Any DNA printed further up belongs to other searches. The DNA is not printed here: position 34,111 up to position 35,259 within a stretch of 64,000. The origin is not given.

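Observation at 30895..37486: Fom1/Fom2/FomC-like phosphonate module wired to CDP-alcohol-type transferases: candidate CMP-2-hydroxyethylphosphonate decoration of an envelope glycan or polymer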

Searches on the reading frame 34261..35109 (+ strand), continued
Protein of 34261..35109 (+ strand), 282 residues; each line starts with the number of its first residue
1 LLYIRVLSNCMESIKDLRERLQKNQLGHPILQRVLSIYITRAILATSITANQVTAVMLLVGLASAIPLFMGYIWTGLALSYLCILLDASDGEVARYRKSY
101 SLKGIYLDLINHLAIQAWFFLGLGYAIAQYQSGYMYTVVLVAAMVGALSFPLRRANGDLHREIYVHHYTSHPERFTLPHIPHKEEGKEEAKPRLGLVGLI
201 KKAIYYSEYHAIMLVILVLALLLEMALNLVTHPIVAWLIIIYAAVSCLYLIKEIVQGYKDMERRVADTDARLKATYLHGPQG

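Call 47: search_protein_families(library=pfam, proteins=[L065:2616-3470:+, L065:3385-4623:+, L065:4592-6109:+, L065:6106-7533:+, L065:7537-8355:+, L104:2248-2835:+, L104:2904-3353:+, L104:3338-4537:+, L104:4625-5347:+, L104:5268-6491:+], max_evalue=0.01)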
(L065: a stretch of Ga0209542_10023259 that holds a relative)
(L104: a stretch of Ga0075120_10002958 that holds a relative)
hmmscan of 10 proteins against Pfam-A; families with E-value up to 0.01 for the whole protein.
L065:2616-3470:+ (284 aa): 4 families
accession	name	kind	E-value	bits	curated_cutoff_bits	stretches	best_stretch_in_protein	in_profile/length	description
PF01050.24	MannoseP_isomer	-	3.1e-19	69.7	23.6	1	163-274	7-116/116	Mannose-6-phosphate isomerase C-terminal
PF01467.32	CTP_transf_like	-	2.1e-12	47.8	21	1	30-123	3-90/133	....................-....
PF06574.18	FAD_syn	-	0.00034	20.9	27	1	23-152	5-148/158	FAD synthetase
PF07883.17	Cupin_2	-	0.0063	16.6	27.2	0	189-250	3-58/70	Cupin domain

L065:3385-4623:+ (412 aa): 5 families
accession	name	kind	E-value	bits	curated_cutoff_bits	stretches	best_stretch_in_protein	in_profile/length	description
PF00534.26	Glycos_transf_1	-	1.5e-16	60.8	26.4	1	222-385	3-167/172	Glycosyl transferases group 1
PF13692.12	Glyco_trans_1_4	-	1.9e-16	61.1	27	1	237-374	4-140/142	Glycosyl transferases group 1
PF13524.12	Glyco_trans_1_2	-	1.9e-07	31.6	25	1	257-402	10-142/144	Glycosyl transferase-like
PF13439.12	Glyco_transf_4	-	5.4e-07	30.2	28.5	1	54-212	8-168/170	Glycosyltransferase Family 4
PF13579.12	Glyco_trans_4_4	-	1.5e-05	25.8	29.7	1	53-209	6-158/158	Glycosyl transferase 4-like domain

L065:4592-6109:+ (505 aa): 1 family
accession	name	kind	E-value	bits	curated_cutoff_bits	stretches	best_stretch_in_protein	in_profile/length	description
PF01139.22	RtcB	-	5.5e-15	56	27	1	49-498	3-424/426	tRNA-splicing ligase RtcB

L065:6106-7533:+ (475 aa): 1 family
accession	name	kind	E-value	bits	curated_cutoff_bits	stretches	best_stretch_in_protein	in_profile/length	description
PF01139.22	RtcB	-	2.5e-42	146.1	27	1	22-475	2-425/426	tRNA-splicing ligase RtcB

L065:7537-8355:+ (272 aa): 1 family
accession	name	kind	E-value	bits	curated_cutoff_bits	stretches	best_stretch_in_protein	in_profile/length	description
PF01066.26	CDP-OH_P_transf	-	3.1e-06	28.1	22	1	48-154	3-105/152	CDP-alcohol phosphatidyltransferase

L104:2248-2835:+ (195 aa): 2 families
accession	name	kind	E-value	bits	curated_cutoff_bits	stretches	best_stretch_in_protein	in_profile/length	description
PF13580.11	SIS_2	-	1.6e-33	116.1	27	1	14-144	8-138/138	SIS domain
PF01380.27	SIS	-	9.4e-11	42.1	25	1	103-165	47-109/131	SIS domain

L104:2904-3353:+ (149 aa): 1 family
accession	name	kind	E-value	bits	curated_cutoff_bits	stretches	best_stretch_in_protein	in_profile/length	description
PF01467.32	CTP_transf_like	-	1.4e-15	58.1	21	1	23-118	5-103/133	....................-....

L104:3338-4537:+ (399 aa): 1 family
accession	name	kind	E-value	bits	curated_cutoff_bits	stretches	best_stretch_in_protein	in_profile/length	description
PF07690.21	MFS_1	-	5.3e-36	124.7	33.4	2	18-352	1-345/347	Major Facilitator Superfamily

L104:4625-5347:+ (240 aa): 1 family
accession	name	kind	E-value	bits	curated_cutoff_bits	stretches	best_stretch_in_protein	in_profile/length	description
PF01066.26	CDP-OH_P_transf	-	4.7e-07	30.8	22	1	48-157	4-109/152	CDP-alcohol phosphatidyltransferase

L104:5268-6491:+ (407 aa): 6 families
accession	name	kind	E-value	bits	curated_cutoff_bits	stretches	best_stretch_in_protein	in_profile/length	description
PF00534.26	Glycos_transf_1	-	1.8e-39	135.4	26.4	1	221-383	4-170/172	Glycosyl transferases group 1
PF13692.12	Glyco_trans_1_4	-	3.6e-32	112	27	1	232-370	2-141/142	Glycosyl transferases group 1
PF13439.12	Glyco_transf_4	-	1e-15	58.6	28.5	1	96-211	52-170/170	Glycosyltransferase Family 4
PF13477.12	Glyco_trans_4_2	-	4.3e-06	27.4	23.4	1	101-180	59-137/139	Glycosyl transferase 4-like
PF13579.12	Glyco_trans_4_4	-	8.7e-05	23.3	29.7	1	113-206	68-158/158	Glycosyl transferase 4-like domain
PF13524.12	Glyco_trans_1_2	-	0.0011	19.4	25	1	315-394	60-137/144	Glycosyl transferase-like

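Call 48: search_protein_representatives(protein=window:34291-35109:+)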
Query: 272 residues. Proteins with E-value up to 0.001 (for the whole library): 2368; up to 1e-10: 318; up to 1e-30: 11. The best 150 are listed.
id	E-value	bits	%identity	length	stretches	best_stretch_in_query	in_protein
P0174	1.5e-62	228.1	46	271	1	1-259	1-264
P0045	3.7e-59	217.0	47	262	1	1-261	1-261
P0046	5.1e-55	203.4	46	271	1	11-257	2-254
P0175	8.4e-53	196.2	41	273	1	1-258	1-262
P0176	2.2e-50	188.2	41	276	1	1-257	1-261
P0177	7.5e-46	173.4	41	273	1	1-267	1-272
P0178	7.0e-45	170.2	40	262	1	1-257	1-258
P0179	1.2e-43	166.1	39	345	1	1-257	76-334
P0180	7.4e-38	147.2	46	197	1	1-168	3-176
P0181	9.4e-37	143.6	37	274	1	1-262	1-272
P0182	3.3e-31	125.4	36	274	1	2-263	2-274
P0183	3.4e-30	122.1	34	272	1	2-263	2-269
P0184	3.1e-29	118.9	33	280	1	3-258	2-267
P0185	3.5e-29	118.8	30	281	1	5-257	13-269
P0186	2.9e-28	115.7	35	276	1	13-256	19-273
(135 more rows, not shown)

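Call 64: predict_structure(alignment_id=A2)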
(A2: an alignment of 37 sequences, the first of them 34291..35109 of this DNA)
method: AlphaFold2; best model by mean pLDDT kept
length: 272 residues; sequences in the alignment: 37
mean_pLDDT: 93.7   pTM: 0.87
mean pLDDT of the five models: 93.7, 93.4, 92.7, 92.6, 91.6
residues with pLDDT >= 90: 240; 70-90: 23; 50-70: 7; < 50: 2
segments of 3 or more residues with pLDDT < 50: none
pLDDT, mean of each block of 10 residues (from residue 1): 92 65 92 97 98 98 98 97 95 95 96 98 98 98 95 96 96 79 93 93 97 98 98 97 97 96 87 57
secondary structure, 60 per line:
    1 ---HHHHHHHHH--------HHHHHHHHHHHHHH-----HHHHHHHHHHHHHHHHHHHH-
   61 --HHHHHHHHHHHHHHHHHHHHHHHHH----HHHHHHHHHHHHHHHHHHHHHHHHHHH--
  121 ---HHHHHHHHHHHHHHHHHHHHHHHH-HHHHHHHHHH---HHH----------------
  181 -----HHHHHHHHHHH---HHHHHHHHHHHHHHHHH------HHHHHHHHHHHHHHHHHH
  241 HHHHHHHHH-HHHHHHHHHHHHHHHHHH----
elements in order: H4-12 H21-34 H40-59 H63-87 H92-118 H124-147 H149-158 H186-196 H200-216 H223-249 H251-268

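Call 67: fold_search(model_id=the predicted structure, library=pdb)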
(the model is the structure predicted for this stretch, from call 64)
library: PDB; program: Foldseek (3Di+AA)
matches with E <= 10: 99; with E <= 0.001: 2
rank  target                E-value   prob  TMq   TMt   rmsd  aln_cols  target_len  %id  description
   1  4o6m_A                8.4e-04  1.00  0.50  0.42   7.7       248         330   16  Structure of AF2299, a CDP-alcohol phosphotransferase (CMP-bound) (released 2014-05-14)
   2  4o6n_A                1.0e-03  1.00  0.48  0.40   7.4       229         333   17  Structure of AF2299, a CDP-alcohol phosphotransferase (CDP-bound) (released 2014-05-14)
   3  6h5a_A                1.2e-03  1.00  0.49  0.62   7.9       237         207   17  Crystal structure of Mycobacterium tuberculosis phosphatidylinositol phosphate synthase (PgsA1) in complex with mangan (released 2019-05-15)
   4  6wmv_A                1.3e-03  1.00  0.52  0.43   6.2       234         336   16  Structure of a phosphatidylinositol-phosphate synthase (PIPS) from Mycobacterium kansasii with evidence of substrate b (released 2020-05-27)
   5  6h53_B                1.4e-03  1.00  0.41  0.55   8.9       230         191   19  Crystal structure of Mycobacterium tuberculosis phosphatidylinositol phosphate synthase (PgsA1) in apo form (released 2019-05-15)
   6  6wm5_A                1.7e-03  1.00  0.46  0.38   9.0       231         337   15  Structure of a phosphatidylinositol-phosphate synthase (PIPS) from Mycobacterium kansasii (released 2020-05-27)
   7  6h53_A                2.4e-03  1.00  0.45  0.62   8.5       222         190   15  Crystal structure of Mycobacterium tuberculosis phosphatidylinositol phosphate synthase (PgsA1) in apo form (released 2019-05-15)
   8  4q7c_A                2.5e-03  1.00  0.50  0.42   7.2       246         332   16  Structure of AF2299, a CDP-alcohol phosphotransferase (released 2014-05-28)
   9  4o6m_B                2.8e-03  1.00  0.48  0.39   7.4       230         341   17  Structure of AF2299, a CDP-alcohol phosphotransferase (CMP-bound) (released 2014-05-14)
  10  6wmv_C                3.1e-03  1.00  0.48  0.40   8.0       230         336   16  Structure of a phosphatidylinositol-phosphate synthase (PIPS) from Mycobacterium kansasii with evidence of substrate b (released 2020-05-27)
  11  4mnd                  4.0e-03  1.00  0.48  0.34   8.7       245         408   19  Crystal structure of Archaeoglobus fulgidus IPCT-DIPPS bifunctional membrane protein (released 2014-07-02)
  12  6h59_A                4.5e-03  1.00  0.47  0.62   6.4       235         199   16  Crystal structure of Mycobacterium tuberculosis phosphatidylinositol phosphate synthase (PgsA1) with CDP-DAG bound (released 2019-05-15)
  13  6h59_B                4.8e-03  1.00  0.49  0.65   6.5       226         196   17  Crystal structure of Mycobacterium tuberculosis phosphatidylinositol phosphate synthase (PgsA1) with CDP-DAG bound (released 2019-05-15)
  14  6h5a_B                5.7e-03  1.00  0.47  0.59   8.1       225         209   16  Crystal structure of Mycobacterium tuberculosis phosphatidylinositol phosphate synthase (PgsA1) in complex with mangan (released 2019-05-15)
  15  5d91                  8.7e-03  1.00  0.53  0.44   6.8       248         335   14  Structure of a phosphatidylinositolphosphate (PIP) synthase from Renibacterium Salmoninarum (released 2015-11-11)
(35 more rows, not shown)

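Call 88: search_solved_structures(query=L003:1010-2842:+, max_evalue=0.001)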
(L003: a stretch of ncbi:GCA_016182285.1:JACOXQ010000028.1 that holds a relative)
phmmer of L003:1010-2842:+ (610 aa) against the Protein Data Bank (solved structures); distinct sequences matched with E-value up to 0.001: 1.
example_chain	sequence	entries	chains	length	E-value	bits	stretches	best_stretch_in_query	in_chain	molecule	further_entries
6fd2_B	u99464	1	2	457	4e-11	45.1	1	140-370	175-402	Putative apramycin biosynthetic oxidoreductase 4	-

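Call 92: search_solved_structures(query=L065:6106-7533:+, max_evalue=0.00001, show_alignments=1)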
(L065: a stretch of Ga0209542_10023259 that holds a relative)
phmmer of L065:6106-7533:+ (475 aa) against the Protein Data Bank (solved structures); distinct sequences matched with E-value up to 0.00001: 9.
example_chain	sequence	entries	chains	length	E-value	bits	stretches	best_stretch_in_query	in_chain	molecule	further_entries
1uc2_A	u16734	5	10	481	8.8e-16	61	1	179-250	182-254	hypothetical protein PH1602 | tRNA-splicing ligase RtcB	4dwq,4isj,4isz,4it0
4dwr_B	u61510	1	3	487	9.5e-16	60.9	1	179-250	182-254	tRNA-splicing ligase RtcB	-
7lfq_A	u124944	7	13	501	1.1e-15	60.7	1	179-250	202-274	RNA-splicing ligase RtcB | tRNA-splicing ligase RtcB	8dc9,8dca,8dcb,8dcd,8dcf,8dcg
2epg_A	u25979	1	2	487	4.8e-15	58.5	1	124-234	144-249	Hypothetical protein TTHA1785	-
9i8v_C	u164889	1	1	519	9.6e-08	34.5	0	134-234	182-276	RNA-splicing ligase RtcB homolog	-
8odo_A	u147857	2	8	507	1.6e-07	33.8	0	135-234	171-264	RNA-splicing ligase RtcB homolog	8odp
7p3b_A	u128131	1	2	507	1.6e-07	33.8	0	135-234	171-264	RNA-splicing ligase RtcB homolog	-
8orj_A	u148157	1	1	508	1.6e-07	33.7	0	135-234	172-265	RNA-splicing ligase RtcB homolog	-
8btt_A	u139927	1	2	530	1.9e-07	33.5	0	135-234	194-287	RNA-splicing ligase RtcB homolog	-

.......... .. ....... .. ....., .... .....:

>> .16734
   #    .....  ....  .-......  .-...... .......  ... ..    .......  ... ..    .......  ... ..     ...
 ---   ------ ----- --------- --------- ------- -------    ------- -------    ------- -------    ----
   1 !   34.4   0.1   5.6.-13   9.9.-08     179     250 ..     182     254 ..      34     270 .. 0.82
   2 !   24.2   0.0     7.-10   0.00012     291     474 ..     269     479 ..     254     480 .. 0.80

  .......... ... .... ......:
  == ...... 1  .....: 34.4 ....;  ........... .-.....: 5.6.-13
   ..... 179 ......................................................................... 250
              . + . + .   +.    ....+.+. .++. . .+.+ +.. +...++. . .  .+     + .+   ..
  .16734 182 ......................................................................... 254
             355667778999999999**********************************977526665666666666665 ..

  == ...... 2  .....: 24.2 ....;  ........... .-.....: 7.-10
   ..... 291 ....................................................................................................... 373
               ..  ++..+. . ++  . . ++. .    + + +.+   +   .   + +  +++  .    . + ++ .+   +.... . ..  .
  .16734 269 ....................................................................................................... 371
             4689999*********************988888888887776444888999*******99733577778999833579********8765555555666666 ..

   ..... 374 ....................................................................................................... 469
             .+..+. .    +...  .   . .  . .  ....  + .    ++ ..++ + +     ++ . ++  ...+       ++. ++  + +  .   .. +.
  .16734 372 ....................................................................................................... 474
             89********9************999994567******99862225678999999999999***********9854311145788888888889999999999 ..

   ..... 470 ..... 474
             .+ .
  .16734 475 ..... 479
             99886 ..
